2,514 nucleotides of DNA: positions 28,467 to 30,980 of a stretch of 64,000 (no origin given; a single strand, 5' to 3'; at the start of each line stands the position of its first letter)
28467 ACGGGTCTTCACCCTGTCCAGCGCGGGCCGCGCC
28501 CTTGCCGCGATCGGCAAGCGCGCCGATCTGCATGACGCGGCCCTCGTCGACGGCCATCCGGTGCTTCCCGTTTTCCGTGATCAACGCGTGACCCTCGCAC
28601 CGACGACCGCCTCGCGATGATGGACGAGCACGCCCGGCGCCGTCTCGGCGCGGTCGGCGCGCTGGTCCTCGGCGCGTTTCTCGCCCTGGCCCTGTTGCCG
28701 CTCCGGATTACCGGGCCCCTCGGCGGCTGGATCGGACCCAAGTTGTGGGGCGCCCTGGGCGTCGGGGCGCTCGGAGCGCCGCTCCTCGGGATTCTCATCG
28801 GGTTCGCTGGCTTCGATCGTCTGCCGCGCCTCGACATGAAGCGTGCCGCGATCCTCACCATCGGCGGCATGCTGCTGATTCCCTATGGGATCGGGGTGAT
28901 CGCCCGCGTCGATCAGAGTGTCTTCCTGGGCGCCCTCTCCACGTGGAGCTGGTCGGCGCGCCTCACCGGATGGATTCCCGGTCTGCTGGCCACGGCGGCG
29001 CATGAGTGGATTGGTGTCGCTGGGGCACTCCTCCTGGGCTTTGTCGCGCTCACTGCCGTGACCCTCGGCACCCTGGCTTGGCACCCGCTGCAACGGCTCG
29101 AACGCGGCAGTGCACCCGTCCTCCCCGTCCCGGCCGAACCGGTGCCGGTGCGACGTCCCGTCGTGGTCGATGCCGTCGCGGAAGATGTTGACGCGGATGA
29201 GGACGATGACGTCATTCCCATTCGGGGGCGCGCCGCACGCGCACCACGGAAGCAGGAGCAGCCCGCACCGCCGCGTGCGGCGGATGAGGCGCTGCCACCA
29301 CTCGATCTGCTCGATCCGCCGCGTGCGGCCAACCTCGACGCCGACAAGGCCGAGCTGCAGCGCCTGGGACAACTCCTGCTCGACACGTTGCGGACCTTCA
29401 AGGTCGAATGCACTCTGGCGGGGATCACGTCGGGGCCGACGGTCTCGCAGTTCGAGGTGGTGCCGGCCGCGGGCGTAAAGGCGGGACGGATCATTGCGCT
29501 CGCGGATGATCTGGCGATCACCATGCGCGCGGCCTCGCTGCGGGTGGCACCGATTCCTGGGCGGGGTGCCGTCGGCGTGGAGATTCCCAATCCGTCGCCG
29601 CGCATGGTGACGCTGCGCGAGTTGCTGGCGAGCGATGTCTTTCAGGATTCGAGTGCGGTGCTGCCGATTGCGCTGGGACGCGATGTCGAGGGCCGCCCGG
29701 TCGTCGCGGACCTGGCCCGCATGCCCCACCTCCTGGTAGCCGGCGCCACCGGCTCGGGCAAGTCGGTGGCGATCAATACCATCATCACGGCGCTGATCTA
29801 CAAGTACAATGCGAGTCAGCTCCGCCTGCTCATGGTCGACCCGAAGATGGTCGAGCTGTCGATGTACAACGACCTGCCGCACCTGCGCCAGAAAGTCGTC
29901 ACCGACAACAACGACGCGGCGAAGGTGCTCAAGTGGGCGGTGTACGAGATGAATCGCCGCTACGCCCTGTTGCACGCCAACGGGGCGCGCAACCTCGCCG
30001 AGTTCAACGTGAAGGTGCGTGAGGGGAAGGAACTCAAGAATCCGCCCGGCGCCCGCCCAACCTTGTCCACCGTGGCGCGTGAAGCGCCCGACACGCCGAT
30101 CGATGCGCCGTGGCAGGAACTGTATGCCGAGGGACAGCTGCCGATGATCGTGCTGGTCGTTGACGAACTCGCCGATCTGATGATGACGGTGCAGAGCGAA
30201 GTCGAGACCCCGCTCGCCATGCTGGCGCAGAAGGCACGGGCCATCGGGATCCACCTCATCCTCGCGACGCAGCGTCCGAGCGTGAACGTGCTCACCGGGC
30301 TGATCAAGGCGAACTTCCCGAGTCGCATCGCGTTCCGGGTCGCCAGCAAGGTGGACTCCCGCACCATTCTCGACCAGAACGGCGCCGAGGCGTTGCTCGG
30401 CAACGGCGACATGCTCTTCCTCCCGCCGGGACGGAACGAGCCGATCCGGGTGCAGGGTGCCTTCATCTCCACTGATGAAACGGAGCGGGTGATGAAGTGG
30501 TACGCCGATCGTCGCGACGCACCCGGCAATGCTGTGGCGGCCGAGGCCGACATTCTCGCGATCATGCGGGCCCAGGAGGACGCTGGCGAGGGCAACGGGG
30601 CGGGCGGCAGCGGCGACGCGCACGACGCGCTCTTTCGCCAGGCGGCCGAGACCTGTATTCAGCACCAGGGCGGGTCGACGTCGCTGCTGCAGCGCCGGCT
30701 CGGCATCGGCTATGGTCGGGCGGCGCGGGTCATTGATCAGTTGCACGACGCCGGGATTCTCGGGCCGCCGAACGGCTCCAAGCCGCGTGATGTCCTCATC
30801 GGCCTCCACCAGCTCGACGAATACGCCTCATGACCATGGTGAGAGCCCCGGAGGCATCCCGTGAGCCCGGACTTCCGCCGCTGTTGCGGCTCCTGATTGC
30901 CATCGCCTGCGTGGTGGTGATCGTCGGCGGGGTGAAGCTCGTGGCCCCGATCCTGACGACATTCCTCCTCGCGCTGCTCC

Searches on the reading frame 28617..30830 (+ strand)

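Call 60: search_protein_families(library=pfam, proteins=[window:28617-30830:+], max_evalue=0.01)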
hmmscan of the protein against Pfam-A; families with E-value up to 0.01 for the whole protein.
window:28617-30830:+ (738 aa): 8 families
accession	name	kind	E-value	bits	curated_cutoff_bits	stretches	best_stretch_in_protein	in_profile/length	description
PF01580.24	FtsK_SpoIIIE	-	2.3e-59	201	24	1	333-556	2-221/221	FtsK/SpoIIIE family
PF17854.6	FtsK_alpha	-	2.7e-27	95.3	22.9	1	226-325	1-101/101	FtsK alpha domain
PF09397.16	FtsK_gamma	-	4e-24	84.5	30.6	1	668-728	2-62/63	Ftsk gamma domain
PF01935.23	DUF87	-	0.00025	21.7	23.2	1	361-409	13-60/220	Helicase HerA, central domain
PF25199.1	nSTAND_NTPase5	-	0.0021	18.4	34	1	368-449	40-123/145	Novel STAND NTPase 5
PF12846.13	AAA_10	-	0.0029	17.1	27.5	1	368-423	20-71/362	AAA-like domain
PF00437.27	T2SSE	-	0.0068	15.5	24.9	1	358-393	129-166/370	Type II/IV secretion system protein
PF20703.3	nSTAND1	-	0.0097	16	27.1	0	354-547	18-155/379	Novel STAND NTPase 1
